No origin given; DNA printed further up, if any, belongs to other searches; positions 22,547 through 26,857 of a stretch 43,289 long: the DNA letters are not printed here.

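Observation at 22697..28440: Type-IV-pilin locus encoding a giant modular pilin with an L-type lectin module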

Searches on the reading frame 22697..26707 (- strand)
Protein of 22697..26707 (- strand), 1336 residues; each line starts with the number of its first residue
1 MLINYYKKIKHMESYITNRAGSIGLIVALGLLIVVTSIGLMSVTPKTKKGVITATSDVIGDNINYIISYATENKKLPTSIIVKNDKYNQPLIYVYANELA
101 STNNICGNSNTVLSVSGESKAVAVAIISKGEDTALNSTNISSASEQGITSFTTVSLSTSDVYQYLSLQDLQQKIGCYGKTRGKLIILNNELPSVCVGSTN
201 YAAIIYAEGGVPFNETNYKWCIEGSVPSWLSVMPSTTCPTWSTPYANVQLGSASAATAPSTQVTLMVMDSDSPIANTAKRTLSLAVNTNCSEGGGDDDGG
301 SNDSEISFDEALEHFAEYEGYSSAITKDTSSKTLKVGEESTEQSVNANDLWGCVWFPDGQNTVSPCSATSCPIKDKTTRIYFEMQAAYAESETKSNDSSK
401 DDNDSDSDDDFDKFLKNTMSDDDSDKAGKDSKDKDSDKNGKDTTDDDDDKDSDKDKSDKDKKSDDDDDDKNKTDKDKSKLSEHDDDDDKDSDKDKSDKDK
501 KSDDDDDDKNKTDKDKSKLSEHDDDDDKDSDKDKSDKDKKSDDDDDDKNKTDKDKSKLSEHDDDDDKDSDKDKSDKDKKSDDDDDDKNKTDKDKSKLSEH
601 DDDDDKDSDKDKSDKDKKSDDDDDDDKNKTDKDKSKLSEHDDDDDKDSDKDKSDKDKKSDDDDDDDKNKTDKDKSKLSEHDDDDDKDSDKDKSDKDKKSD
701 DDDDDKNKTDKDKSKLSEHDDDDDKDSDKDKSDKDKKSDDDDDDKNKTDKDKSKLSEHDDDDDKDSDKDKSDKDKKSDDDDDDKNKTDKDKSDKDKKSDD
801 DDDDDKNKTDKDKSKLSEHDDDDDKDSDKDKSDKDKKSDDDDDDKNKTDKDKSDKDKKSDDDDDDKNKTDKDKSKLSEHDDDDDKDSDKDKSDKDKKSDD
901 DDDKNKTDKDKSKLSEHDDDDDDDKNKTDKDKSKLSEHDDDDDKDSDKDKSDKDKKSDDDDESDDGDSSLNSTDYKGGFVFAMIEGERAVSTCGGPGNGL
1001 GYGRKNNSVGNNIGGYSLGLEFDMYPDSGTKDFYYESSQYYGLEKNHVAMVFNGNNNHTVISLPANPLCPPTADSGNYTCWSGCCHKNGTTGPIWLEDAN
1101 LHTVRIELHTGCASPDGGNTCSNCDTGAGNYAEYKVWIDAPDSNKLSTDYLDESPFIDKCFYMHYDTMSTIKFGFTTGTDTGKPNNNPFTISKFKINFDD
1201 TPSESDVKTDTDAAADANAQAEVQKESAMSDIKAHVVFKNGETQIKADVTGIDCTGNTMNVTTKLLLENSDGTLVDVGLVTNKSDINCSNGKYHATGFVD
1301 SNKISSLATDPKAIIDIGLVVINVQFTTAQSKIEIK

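Call 3: search_protein_families(library=pfam, proteins=[window:22697-26707:-], max_evalue=1)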
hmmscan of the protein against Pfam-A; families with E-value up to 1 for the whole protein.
window:22697-26707:- (1336 aa): 0 families

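Call 4: search_protein_families(library=ncbifam, proteins=[window:22697-26707:-], max_evalue=1)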
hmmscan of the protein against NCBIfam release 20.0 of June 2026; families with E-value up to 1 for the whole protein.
window:22697-26707:- (1336 aa): 0 families

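Call 70: find_encoding_contigs(protein=P0155, flank=10000, max_places=2)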
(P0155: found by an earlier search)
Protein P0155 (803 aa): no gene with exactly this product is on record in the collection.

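Call 89: search_solved_structures(query=A5, max_evalue=1, show_alignments=1)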
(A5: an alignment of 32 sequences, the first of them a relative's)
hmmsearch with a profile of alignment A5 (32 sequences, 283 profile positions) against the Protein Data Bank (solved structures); distinct sequences matched with E-value up to 1: 35.
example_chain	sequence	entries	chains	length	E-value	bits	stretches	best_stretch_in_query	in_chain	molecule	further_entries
2hi2_A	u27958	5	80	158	5e-06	29.2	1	13-87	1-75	Fimbrial protein | PilA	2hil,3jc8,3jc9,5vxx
4m03_A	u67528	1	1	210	1.4e-05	27.7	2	222-280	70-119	Serine-rich adhesin for platelets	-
1ay2_A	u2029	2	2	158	2.2e-05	27.1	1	13-85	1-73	TYPE 4 PILIN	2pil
9egp_A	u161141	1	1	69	7.6e-05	25.3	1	6-65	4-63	Geopilin domain 1 protein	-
5kua_A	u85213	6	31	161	0.00018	24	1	13-81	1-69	pilin | Neisseria meningitidis PilE variant SB-GATDH | Neisseria meningitidis PilE, SB-DATDH variant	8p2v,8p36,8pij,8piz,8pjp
8p3b_A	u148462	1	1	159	0.00023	23.7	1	13-81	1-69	Fimbrial protein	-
7tgg_A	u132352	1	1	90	0.00082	21.9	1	5-38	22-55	Geopilin domain 1 protein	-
9laa_A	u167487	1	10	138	0.00087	21.8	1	1-49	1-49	Type IV pilin protein PilA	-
6v3p_C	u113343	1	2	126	0.012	18.1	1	239-281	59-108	IgA FC receptor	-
8qqj_J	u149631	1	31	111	0.012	18.1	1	13-75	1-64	Type IV narrow pilus major component PilA5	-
8tj2_C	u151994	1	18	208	0.015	17.8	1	13-62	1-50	Type IV major pilin protein PilA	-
6xxe_A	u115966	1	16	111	0.019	17.4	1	13-71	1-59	Uncharacterized protein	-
4m00_A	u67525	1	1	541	0.02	17.3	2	223-280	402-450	Serine-rich adhesin for platelets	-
9lab_B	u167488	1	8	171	0.035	16.5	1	8-33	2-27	MSHA major pilin subunit MshA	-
6nz0_Z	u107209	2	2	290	0.12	14.8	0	243-281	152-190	Dyslexia-associated protein KIAA0319-like protein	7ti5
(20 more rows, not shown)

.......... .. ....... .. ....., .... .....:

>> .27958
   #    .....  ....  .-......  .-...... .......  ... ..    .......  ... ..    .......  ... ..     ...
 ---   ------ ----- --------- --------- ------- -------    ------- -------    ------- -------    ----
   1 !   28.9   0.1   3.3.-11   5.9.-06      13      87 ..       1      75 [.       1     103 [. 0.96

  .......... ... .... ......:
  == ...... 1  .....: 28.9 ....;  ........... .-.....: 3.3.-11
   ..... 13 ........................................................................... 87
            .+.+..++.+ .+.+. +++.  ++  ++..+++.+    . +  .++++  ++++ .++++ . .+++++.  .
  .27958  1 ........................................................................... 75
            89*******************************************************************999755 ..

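Call 90: search_protein_families(library=pfam, alignment_id=A5, max_evalue=0.01)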
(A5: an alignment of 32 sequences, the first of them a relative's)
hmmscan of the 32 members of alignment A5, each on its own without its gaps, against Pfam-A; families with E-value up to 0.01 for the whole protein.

A. member 1, P0153 (309 aa): 1 family
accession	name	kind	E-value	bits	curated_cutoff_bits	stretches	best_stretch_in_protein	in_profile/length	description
PF07963.17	N_methyl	-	5.3e-05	23.1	21.2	1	10-33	2-25/27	Prokaryotic N-terminal methylation motif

B. families by the number of members that match (of 32 scanned): 7 families
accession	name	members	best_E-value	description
PF05345.18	He_PIG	11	3.8e-12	Putative Ig domain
PF07963.17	N_methyl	8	3e-07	Prokaryotic N-terminal methylation motif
PF13290.12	CHB_HEX_C_1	1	0.0015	Chitobiase/beta-hexosaminidase C-terminal domain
PF17963.7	Big_9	1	0.0018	Bacterial Ig domain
PF24908.1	Ig_SIBA-E_2nd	1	0.0028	Integrin beta-like protein A-E, second Ig-like domain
PF07495.19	Y_Y_Y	1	0.0045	Y_Y_Y domain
PF19451.5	DUF5989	1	0.0054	Family of unknown function (DUF5989)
